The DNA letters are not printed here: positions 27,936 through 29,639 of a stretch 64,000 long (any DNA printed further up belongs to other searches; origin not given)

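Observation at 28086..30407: Phosphate-starvation lipid-remodelling operon in which the glycolipid synthase is fused to diacylglycerol kinase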

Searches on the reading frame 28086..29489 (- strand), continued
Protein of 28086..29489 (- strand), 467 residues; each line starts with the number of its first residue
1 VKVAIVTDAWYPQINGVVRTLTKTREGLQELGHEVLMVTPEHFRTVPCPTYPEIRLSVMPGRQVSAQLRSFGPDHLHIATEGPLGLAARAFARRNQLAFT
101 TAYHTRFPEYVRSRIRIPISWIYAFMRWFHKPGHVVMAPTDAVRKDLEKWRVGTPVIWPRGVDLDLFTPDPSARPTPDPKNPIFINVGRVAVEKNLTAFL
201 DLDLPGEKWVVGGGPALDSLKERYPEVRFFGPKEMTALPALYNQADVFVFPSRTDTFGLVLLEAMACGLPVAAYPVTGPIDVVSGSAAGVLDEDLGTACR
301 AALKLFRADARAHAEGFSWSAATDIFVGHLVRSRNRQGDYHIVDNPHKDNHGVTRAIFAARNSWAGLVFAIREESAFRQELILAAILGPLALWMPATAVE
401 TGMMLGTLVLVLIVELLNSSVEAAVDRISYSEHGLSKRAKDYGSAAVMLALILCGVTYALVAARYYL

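Call 54: fold_search(model_id=the predicted structure, library=pdb)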
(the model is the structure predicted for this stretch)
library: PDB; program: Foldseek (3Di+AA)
matches with E <= 10: 1398; with E <= 0.001: 345
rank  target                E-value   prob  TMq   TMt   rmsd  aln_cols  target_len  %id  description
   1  3c4q_A                4.6e-16  1.00  0.53  0.62   7.0       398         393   20  Structure of the retaining glycosyltransferase MshA : The first step in mycothiol biosynthesis. Organism : Corynebacte (released 2008-04-01)
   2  6kih_A                6.6e-16  1.00  0.57  0.66   6.1       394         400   21  Sucrose-phosphate synthase (tll1590) from Thermosynechococcus elongatus (released 2020-05-27)
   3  6n1x                  8.4e-16  1.00  0.53  0.65   6.6       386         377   17  BshA from Staphylococcus aureus complexed with UDP and N-acetylglucosamine (released 2019-08-21)
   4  6kih_B                1.0e-15  1.00  0.56  0.65   6.2       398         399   20  Sucrose-phosphate synthase (tll1590) from Thermosynechococcus elongatus (released 2020-05-27)
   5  8vrf_B                1.0e-15  1.00  0.52  0.53   7.9       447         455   15  Sucrose-phosphate synthase-like protein from Leishmania major (released 2025-08-13)
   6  3c48_B                1.7e-15  1.00  0.35  0.40  12.4       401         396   20  Structure of the retaining glycosyltransferase MshA: The first step in mycothiol biosynthesis. Organism: Corynebacteri (released 2008-03-25)
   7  2bis_A                2.4e-15  1.00  0.52  0.55   8.9       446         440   18  Structure of glycogen synthase from Pyrococcus abyssi (released 2005-11-28)
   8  9dcm_B                2.4e-15  1.00  0.40  0.40  10.1       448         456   16  Sucrose-phosphate synthase from Leishmania major (released 2025-10-29)
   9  6d9t                  3.5e-15  1.00  0.54  0.65   6.2       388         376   17  BshA from Staphylococcus aureus complexed with UDP (released 2019-05-08)
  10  2gej                  3.9e-15  1.00  0.54  0.68   4.8       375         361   20  Crystal Structure of phosphatidylinositol mannosyltransferase (PimA) from Mycobacterium smegmatis in complex with GDP-Ma (released 2007-04-03)
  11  6tvp_B                5.3e-15  1.00  0.50  0.59   7.0       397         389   21  Structure of Mycobacterium smegmatis alpha-maltose-1-phosphate synthase GlgM (released 2020-04-22)
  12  9dcm_C                5.9e-15  1.00  0.39  0.40  10.4       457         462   16  Sucrose-phosphate synthase from Leishmania major (released 2025-10-29)
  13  8vrf_A                6.3e-15  1.00  0.52  0.54   7.4       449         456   16  Sucrose-phosphate synthase-like protein from Leishmania major (released 2025-08-13)
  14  3c48_A                7.5e-15  1.00  0.34  0.39  12.3       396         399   19  Structure of the retaining glycosyltransferase MshA: The first step in mycothiol biosynthesis. Organism: Corynebacteri (released 2008-03-25)
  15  3c4q_B                1.4e-14  1.00  0.52  0.61   7.0       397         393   21  Structure of the retaining glycosyltransferase MshA : The first step in mycothiol biosynthesis. Organism : Corynebacte (released 2008-04-01)
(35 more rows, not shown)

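Call 55: find_homologous_proteins(query=L081:6066-6515:+, max_evalue=1e-10)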
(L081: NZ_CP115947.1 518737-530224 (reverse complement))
Query L081:6066-6515:+ (150 aa): 7968 proteins with E <= 1e-10 among 8000 candidates; the best 120 are listed.
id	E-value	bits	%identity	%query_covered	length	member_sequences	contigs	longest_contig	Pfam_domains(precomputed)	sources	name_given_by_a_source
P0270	4.0e-87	307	94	85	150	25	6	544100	PF01219.25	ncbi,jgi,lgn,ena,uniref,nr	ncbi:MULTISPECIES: diacylglycerol kinase [Ralstonia]|jgi:diacylglycerol kinase (ATP)|uniref:Diacylgl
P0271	9.0e-85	300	95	88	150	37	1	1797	PF01219.25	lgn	-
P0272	2.1e-82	292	89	100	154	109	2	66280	PF01219.25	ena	-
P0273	3.2e-68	246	84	89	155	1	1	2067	PF01219.25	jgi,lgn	jgi:diacylglycerol kinase (ATP)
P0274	8.8e-62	225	76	94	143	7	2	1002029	PF01219.25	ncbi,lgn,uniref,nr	ncbi:diacylglycerol kinase [Imbroritus primus]|uniref:Diacylglycerol kinase n=1 Tax=Imbroritus primu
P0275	3.9e-58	213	73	93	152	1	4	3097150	PF01219.25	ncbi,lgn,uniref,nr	ncbi:diacylglycerol kinase [Cupriavidus plantarum]|uniref:diacylglycerol kinase n=1 Tax=Cupriavidus 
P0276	7.0e-58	213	67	99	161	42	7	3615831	PF01219.25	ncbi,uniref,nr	ncbi:Membrane protein [Cupriavidus taiwanensis]|uniref:Diacylglycerol kinase n=1 Tax=Cupriavidus tai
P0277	1.1e-57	212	69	96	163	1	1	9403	PF01219.25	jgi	jgi:diacylglycerol kinase (ATP)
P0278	2.5e-57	211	68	99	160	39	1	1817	PF01219.25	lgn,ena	-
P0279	5.2e-57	210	71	96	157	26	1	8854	PF01219.25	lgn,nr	nr:diacylglycerol kinase [Cupriavidus gilardii]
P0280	8.0e-57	209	69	99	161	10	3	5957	PF01219.25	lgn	-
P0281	8.5e-57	209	66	97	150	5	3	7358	PF01219.25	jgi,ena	-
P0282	1.3e-56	209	70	99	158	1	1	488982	PF01219.25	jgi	-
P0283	1.4e-56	208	64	99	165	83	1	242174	PF01219.25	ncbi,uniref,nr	ncbi:diacylglycerol kinase [Cupriavidus pauculus]|uniref:Diacylglycerol kinase n=1 Tax=Cupriavidus p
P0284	1.8e-56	208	66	97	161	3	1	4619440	PF01219.25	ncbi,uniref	ncbi:diacylglycerol kinase [Cupriavidus nantongensis]|uniref:diacylglycerol kinase n=1 Tax=Cupriavid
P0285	2.5e-56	208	66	98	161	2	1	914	PF01219.25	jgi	-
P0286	3.1e-56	207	66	96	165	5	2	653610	PF01219.25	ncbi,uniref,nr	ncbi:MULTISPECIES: diacylglycerol kinase [Burkholderiaceae]|uniref:diacylglycerol kinase n=1 Tax=Bur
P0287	3.4e-56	207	67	97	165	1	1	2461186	PF01219.25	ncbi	ncbi:diacylglycerol kinase [Cupriavidus agavae]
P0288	3.6e-56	207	68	99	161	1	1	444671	PF01219.25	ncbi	ncbi:diacylglycerol kinase [Cupriavidus sp. CP313]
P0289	4.5e-56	207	74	83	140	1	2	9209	PF01219.25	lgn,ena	-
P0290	4.8e-56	207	74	85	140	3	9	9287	PF01219.25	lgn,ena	-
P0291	9.9e-56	206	66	99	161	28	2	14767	PF01219.25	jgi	jgi:diacylglycerol kinase (ATP)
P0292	1.0e-55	206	72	88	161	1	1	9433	PF01219.25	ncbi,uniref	ncbi:diacylglycerol kinase [Cupriavidus necator]|uniref:diacylglycerol kinase n=1 Tax=Cupriavidus ne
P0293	1.3e-55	205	67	99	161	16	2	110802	PF01219.25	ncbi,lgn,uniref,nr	ncbi:DeoR faimly transcriptional regulator [Cupriavidus sp. SK-4]|uniref:Diacylglycerol kinase n=1 T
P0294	1.6e-55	205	73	85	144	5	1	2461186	PF01219.25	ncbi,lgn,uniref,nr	ncbi:diacylglycerol kinase [Cupriavidus agavae]|uniref:Diacylglycerol kinase n=2 Tax=Cupriavidus aga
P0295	1.6e-55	205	72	91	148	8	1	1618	PF01219.25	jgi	-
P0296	1.8e-55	205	68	96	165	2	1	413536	PF01219.25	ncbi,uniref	ncbi:diacylglycerol kinase [Cupriavidus sp. RAF12]|uniref:diacylglycerol kinase n=1 Tax=Cupriavidus 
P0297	2.3e-55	204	64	99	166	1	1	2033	PF01219.25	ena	-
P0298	2.8e-55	204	67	99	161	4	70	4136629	PF01219.25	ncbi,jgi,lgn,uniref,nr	ncbi:diacylglycerol kinase [Cupriavidus necator H16]|uniref:Diacylglycerol kinase n=1 Tax=Cupriavidu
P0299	2.9e-55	204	68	93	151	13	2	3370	PF01219.25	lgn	-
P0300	3.3e-55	204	69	94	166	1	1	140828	PF01219.25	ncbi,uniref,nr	ncbi:diacylglycerol kinase [Cupriavidus basilensis OR16]|uniref:Diacylglycerol kinase n=1 Tax=Cupria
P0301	3.4e-55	204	71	88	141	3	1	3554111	PF01219.25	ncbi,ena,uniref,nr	ncbi:DIACYLGLYCEROL KINASE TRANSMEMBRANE PROTEIN [Cupriavidus taiwanensis]|uniref:Diacylglycerol kin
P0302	6.6e-55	203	65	99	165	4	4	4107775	PF01219.25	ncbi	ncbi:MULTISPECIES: diacylglycerol kinase [Cupriavidus]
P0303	8.2e-55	203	65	99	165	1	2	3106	PF01219.25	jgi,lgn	jgi:diacylglycerol kinase (ATP)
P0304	1.1e-54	202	65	99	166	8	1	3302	PF01219.25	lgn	-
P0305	1.3e-54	202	66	99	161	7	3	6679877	PF01219.25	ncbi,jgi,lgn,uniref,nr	ncbi:diacylglycerol kinase [Cupriavidus sp. KK10]|jgi:diacylglycerol kinase (ATP)|uniref:diacylglyce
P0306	1.3e-54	202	71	88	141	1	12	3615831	PF01219.25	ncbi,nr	ncbi:DIACYLGLYCEROL KINASE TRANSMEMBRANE PROTEIN [Cupriavidus taiwanensis]|nr:DIACYLGLYCEROL KINASE 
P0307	2.0e-54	201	67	98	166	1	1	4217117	PF01219.25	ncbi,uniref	ncbi:diacylglycerol kinase [Cupriavidus sp. 30B13]|uniref:diacylglycerol kinase n=1 Tax=Cupriavidus 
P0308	2.8e-54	201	68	97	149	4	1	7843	PF01219.25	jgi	-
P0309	3.0e-54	201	71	87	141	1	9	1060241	PF01219.25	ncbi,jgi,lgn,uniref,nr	ncbi:diacylglycerol kinase [Cupriavidus alkaliphilus]|uniref:Diacylglycerol kinase n=2 Tax=Cupriavid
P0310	5.5e-54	200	73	85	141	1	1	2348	PF01219.25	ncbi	-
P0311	5.9e-54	200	70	87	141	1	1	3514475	PF01219.25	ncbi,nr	ncbi:DIACYLGLYCEROL KINASE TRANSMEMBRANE PROTEIN [Cupriavidus taiwanensis]|nr:DIACYLGLYCEROL KINASE 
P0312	6.3e-54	200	71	88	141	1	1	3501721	PF01219.25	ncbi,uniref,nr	ncbi:DIACYLGLYCEROL KINASE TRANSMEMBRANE PROTEIN [Cupriavidus taiwanensis]|uniref:Diacylglycerol kin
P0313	6.9e-54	200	70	87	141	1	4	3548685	PF01219.25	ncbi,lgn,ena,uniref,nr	ncbi:DIACYLGLYCEROL KINASE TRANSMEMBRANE PROTEIN [Cupriavidus taiwanensis]|uniref:Diacylglycerol kin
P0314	7.2e-54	200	73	85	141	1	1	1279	PF01219.25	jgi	-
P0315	8.1e-54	199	69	87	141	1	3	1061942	PF01219.25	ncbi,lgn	-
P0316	9.4e-54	199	66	96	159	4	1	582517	PF01219.25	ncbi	ncbi:diacylglycerol kinase [Paracidovorax citrulli]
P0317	1.3e-53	199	62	99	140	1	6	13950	PF01219.25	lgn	-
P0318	1.3e-53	199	73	85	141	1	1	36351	PF01219.25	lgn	-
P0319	1.3e-53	199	70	88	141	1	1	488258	PF01219.25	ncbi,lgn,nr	ncbi:DIACYLGLYCEROL KINASE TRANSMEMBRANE PROTEIN [Cupriavidus taiwanensis]|nr:DIACYLGLYCEROL KINASE 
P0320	1.4e-53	199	72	85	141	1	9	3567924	PF01219.25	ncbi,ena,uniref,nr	ncbi:DIACYLGLYCEROL KINASE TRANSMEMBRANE PROTEIN [Cupriavidus taiwanensis]|uniref:Diacylglycerol kin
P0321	2.4e-53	198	69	93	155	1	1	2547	PF01219.25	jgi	jgi:diacylglycerol kinase (ATP)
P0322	3.2e-53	197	62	99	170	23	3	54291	PF01219.25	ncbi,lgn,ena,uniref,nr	ncbi:diacylglycerol kinase [Cupriavidus sp. UME77]|uniref:diacylglycerol kinase n=1 Tax=Cupriavidus 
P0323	3.8e-53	197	62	97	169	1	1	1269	PF01219.25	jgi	jgi:diacylglycerol kinase (ATP)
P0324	4.4e-53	197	72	85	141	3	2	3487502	PF01219.25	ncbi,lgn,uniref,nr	ncbi:DIACYLGLYCEROL KINASE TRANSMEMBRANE PROTEIN [Cupriavidus phytorum]|uniref:Diacylglycerol kinase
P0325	7.8e-53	196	72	83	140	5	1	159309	PF01219.25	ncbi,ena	-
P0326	1.3e-52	196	68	87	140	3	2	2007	PF01219.25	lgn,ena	-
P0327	3.1e-52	194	71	83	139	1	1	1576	PF01219.25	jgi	jgi:diacylglycerol kinase (ATP)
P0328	4.4e-52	194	72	87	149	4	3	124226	PF01219.25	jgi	-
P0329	5.7e-52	193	67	88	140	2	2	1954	PF01219.25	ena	-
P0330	2.3e-51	191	67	87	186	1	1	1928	PF01219.25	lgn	-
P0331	5.2e-51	190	68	86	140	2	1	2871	PF01219.25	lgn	-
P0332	8.9e-51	190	66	88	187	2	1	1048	PF01219.25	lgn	-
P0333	9.5e-51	189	66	87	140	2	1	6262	PF01219.25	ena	-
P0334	9.7e-51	189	69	83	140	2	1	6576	PF01219.25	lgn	-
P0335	1.3e-50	189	67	87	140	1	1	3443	PF01219.25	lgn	-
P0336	1.4e-50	189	63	93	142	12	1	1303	PF01219.25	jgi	jgi:diacylglycerol kinase (ATP)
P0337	1.7e-50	189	67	85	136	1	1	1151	PF01219.25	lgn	-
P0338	2.7e-50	188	66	87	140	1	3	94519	PF01219.25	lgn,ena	-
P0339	3.1e-50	188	69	83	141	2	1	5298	PF01219.25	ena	-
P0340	3.9e-50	187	70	83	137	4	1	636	PF01219.25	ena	-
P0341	5.0e-50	187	66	92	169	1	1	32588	PF01219.25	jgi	jgi:diacylglycerol kinase (ATP)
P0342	5.2e-50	187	64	90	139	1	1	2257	PF01219.25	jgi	-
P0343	5.7e-50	187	67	86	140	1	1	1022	PF01219.25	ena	-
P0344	6.0e-50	187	63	85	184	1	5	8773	PF01219.25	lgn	-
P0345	7.4e-50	187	63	99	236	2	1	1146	PF01219.25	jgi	jgi:diacylglycerol kinase (ATP)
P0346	7.9e-50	186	69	85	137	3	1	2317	PF01219.25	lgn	-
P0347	9.4e-50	186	67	85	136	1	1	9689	PF01219.25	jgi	jgi:diacylglycerol kinase (ATP)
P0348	1.1e-49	186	64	90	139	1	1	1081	PF01219.25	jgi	jgi:diacylglycerol kinase (ATP)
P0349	1.3e-49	186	65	89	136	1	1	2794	PF01219.25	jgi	jgi:diacylglycerol kinase (ATP)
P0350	1.7e-49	185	69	83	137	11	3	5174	PF01219.25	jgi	jgi:diacylglycerol kinase (ATP)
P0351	2.4e-49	185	61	99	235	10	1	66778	PF01219.25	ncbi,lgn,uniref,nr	ncbi:diacylglycerol kinase [Caballeronia choica]|uniref:Diacylglycerol kinase n=2 Tax=Caballeronia c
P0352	2.7e-49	185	72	85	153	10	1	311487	PF01219.25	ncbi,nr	ncbi:MAG: diacylglycerol kinase [Pandoraea sp.]|nr:MAG: diacylglycerol kinase [Pandoraea sp.] TAM154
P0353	2.7e-49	185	69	83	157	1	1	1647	PF01219.25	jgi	jgi:diacylglycerol kinase (ATP)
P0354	3.3e-49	184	65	86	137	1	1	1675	PF01219.25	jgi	jgi:diacylglycerol kinase (ATP)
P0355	4.5e-49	184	68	83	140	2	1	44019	PF01219.25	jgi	-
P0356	4.7e-49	184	65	85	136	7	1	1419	PF01219.25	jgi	-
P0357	4.7e-49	184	68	85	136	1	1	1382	PF01219.25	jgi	-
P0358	5.2e-49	184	67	86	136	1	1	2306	PF01219.25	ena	-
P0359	6.0e-49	184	64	88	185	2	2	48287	PF01219.25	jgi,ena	-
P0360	6.3e-49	184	64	95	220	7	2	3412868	PF01219.25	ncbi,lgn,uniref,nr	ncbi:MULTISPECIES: diacylglycerol kinase [unclassified Caballeronia]|uniref:diacylglycerol kinase n=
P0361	7.9e-49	183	69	85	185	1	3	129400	PF01219.25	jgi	jgi:diacylglycerol kinase (ATP)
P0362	8.7e-49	183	69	83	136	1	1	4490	PF01219.25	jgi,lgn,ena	-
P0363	9.0e-49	183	66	87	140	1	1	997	PF01219.25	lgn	-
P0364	1.1e-48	183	66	87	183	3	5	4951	PF01219.25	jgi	jgi:diacylglycerol kinase (ATP)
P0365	1.2e-48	183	65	86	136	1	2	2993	PF01219.25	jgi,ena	-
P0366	1.4e-48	182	64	86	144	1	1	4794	PF01219.25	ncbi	-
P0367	1.4e-48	182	64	94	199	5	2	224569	PF01219.25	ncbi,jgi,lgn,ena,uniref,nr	ncbi:diacylglycerol kinase [Caballeronia terrestris]|jgi:diacylglycerol kinase (ATP)|uniref:Diacylgl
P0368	1.5e-48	182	65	86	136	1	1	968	PF01219.25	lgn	-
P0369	1.5e-48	182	66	85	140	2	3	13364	PF01219.25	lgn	-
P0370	1.6e-48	182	67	83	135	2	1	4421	PF01219.25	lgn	-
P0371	1.7e-48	182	65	86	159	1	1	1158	PF01219.25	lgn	-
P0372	1.8e-48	182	61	91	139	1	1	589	PF01219.25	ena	-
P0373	2.0e-48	182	65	86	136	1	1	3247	PF01219.25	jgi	jgi:diacylglycerol kinase (ATP)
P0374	2.3e-48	182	61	95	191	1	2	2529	PF01219.25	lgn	-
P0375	2.3e-48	182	63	93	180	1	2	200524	PF01219.25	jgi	jgi:diacylglycerol kinase (ATP)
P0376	2.3e-48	182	66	81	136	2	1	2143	PF01219.25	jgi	jgi:diacylglycerol kinase (ATP)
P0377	2.5e-48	182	67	86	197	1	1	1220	PF01219.25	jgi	jgi:diacylglycerol kinase (ATP)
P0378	2.6e-48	182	63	87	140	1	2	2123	PF01219.25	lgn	-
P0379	2.9e-48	181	69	83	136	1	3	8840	PF01219.25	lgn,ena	-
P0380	3.3e-48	181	69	83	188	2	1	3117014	PF01219.25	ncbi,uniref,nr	ncbi:Diacylglycerol kinase [Burkholderia sp. 8Y]|uniref:diacylglycerol kinase n=1 Tax=Burkholderia s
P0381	3.5e-48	181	67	83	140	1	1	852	PF01219.25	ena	-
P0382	3.5e-48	181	74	79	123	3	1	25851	PF01219.25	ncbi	-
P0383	3.5e-48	181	68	82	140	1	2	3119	PF01219.25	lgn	-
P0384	3.6e-48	181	66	85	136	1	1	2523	PF01219.25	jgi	jgi:diacylglycerol kinase (ATP)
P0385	4.1e-48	181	67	85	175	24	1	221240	PF01219.25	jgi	jgi:diacylglycerol kinase (ATP)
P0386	4.4e-48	181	66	84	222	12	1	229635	PF01219.25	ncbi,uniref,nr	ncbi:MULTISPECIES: diacylglycerol kinase [Paraburkholderia]|uniref:diacylglycerol kinase n=1 Tax=Par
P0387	4.5e-48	181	66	83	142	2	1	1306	PF01219.25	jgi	jgi:diacylglycerol kinase (ATP)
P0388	4.6e-48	181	66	85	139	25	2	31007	PF01219.25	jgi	jgi:diacylglycerol kinase (ATP)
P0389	4.6e-48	181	66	83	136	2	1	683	PF01219.25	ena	-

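Call 56: find_encoding_contigs(protein=P0298, flank=4000, max_places=2)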
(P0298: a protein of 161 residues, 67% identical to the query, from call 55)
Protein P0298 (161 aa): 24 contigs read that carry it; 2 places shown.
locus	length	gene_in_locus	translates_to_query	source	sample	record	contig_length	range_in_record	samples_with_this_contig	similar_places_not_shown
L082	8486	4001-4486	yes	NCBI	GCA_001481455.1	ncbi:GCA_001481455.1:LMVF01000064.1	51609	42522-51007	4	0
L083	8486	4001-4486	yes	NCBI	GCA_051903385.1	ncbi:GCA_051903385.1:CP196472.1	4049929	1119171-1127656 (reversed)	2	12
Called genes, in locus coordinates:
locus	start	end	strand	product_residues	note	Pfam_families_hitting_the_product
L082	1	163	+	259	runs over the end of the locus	PF11304:DUF3106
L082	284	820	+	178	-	PF06271:RDD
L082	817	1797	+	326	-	PF00561:Abhydrolase_1 (weak), PF12697:Abhydrolase_6 (weak), PF07819:PGAP1 (weak)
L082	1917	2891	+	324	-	PF00149:Metallophos, PF12850:Metallophos_2 (faint)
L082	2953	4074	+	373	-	PF13439:Glyco_transf_4, PF13579:Glyco_trans_4_4, PF13692:Glyco_trans_1_4, PF00534:Glycos_transf_1, PF20706:GT4-conflict (weak)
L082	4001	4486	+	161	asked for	PF01219:DAGK_prokar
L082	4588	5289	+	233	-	PF00440:TetR_N, PF13972:TetR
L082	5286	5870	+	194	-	PF18306:LDcluster4, PF03641:Lysine_decarbox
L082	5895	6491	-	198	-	PF06041:DUF924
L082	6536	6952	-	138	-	PF01152:Bac_globin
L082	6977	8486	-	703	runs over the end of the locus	PF12704:MacB_PCD (faint), PF02687:FtsX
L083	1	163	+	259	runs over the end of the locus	PF11304:DUF3106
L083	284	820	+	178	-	PF06271:RDD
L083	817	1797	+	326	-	PF00561:Abhydrolase_1 (weak), PF12697:Abhydrolase_6 (weak), PF07819:PGAP1 (weak)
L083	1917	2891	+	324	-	PF00149:Metallophos, PF12850:Metallophos_2 (faint)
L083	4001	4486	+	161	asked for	PF01219:DAGK_prokar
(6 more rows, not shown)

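Call 57: find_encoding_contigs(protein=P0386, flank=4000, max_places=2)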
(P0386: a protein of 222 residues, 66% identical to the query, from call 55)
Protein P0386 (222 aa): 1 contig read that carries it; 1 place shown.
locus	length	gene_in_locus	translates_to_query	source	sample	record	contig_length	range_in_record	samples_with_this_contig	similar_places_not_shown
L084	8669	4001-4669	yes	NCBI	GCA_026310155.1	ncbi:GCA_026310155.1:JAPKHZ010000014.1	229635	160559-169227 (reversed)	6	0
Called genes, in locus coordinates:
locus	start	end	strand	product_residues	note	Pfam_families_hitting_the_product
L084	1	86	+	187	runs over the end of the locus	PF08281:Sigma70_r4_2, PF04545:Sigma70_r4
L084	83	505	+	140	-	PF12279:DUF3619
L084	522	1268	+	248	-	PF11304:DUF3106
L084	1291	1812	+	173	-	PF06271:RDD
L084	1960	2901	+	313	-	PF00149:Metallophos, PF12850:Metallophos_2 (faint)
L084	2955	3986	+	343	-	PF13439:Glyco_transf_4, PF13579:Glyco_trans_4_4, PF00534:Glycos_transf_1, PF13692:Glyco_trans_1_4, PF20706:GT4-conflict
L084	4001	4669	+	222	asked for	PF01219:DAGK_prokar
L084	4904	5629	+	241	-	PF00440:TetR_N, PF13972:TetR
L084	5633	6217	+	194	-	PF18306:LDcluster4, PF03641:Lysine_decarbox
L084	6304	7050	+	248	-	PF00106:adh_short, PF08659:KR, PF23441:SDR, PF13561:adh_short_C2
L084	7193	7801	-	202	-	PF06041:DUF924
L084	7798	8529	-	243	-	PF01411:tRNA-synt_2c, PF07973:tRNA_SAD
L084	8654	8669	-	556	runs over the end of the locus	PF00027:cNMP_binding, PF00890:FAD_binding_2 (weak), PF01266:DAO (weak), PF01946:Thi4 (weak), PF07992:Pyr_redox_2, PF12831:FAD_oxidored (weak), PF13738:Pyr_redox_3, PF00070:Pyr_redox, +3 more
